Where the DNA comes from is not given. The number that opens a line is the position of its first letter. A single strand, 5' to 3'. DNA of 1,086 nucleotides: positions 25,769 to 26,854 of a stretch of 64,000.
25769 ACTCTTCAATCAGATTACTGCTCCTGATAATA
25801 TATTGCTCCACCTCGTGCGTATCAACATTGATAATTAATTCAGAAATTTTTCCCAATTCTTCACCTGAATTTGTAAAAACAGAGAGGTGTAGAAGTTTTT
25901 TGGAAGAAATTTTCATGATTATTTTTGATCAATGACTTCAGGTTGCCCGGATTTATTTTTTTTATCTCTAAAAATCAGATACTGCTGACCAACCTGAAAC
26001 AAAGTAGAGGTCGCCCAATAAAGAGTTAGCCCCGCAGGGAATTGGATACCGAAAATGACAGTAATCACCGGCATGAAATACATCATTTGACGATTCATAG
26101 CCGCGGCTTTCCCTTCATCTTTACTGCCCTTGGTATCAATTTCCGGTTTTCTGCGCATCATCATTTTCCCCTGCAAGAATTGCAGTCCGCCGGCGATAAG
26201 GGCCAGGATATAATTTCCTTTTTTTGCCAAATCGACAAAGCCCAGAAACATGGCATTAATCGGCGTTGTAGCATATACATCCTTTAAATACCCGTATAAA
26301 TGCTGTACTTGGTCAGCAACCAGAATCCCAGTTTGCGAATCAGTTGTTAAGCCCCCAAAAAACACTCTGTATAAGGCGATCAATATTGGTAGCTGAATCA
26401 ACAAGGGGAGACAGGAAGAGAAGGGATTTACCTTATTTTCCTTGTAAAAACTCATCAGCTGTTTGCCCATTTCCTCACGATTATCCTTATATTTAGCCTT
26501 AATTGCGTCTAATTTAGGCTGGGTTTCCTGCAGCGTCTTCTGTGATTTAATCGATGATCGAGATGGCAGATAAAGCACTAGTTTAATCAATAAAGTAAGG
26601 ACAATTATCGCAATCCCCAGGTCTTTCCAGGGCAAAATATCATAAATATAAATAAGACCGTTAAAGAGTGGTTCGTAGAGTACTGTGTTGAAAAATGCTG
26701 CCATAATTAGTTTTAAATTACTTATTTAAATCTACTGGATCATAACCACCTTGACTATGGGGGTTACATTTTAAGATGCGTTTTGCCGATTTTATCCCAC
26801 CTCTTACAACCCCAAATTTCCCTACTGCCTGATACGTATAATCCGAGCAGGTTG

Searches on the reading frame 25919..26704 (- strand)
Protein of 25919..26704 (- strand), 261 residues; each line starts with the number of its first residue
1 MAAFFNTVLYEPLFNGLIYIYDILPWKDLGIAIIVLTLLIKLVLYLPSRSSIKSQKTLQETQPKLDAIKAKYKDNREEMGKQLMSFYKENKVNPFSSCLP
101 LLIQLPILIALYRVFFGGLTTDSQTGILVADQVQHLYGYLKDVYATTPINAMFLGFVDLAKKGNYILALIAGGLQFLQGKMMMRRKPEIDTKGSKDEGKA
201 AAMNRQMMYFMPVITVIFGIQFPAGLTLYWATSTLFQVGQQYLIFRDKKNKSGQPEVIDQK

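Call 28: find_encoding_contigs(protein=window:25919-26704:-, flank=10000, max_places=1)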
Protein window:25919-26704:- (261 aa): 2 contigs read that carry it; 1 place shown.
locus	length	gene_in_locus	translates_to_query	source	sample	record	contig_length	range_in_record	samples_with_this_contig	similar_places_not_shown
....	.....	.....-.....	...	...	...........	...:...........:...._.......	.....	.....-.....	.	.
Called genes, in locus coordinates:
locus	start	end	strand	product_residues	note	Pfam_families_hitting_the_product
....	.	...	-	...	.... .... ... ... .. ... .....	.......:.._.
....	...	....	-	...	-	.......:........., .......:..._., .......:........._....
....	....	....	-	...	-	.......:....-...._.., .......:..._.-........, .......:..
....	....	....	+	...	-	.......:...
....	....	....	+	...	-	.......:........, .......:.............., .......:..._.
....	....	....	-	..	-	-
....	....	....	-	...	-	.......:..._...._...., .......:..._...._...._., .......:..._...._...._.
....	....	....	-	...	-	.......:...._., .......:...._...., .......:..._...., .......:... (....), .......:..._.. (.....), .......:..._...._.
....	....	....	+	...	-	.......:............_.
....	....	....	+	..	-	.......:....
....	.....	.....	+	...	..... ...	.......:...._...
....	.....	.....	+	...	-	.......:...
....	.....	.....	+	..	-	-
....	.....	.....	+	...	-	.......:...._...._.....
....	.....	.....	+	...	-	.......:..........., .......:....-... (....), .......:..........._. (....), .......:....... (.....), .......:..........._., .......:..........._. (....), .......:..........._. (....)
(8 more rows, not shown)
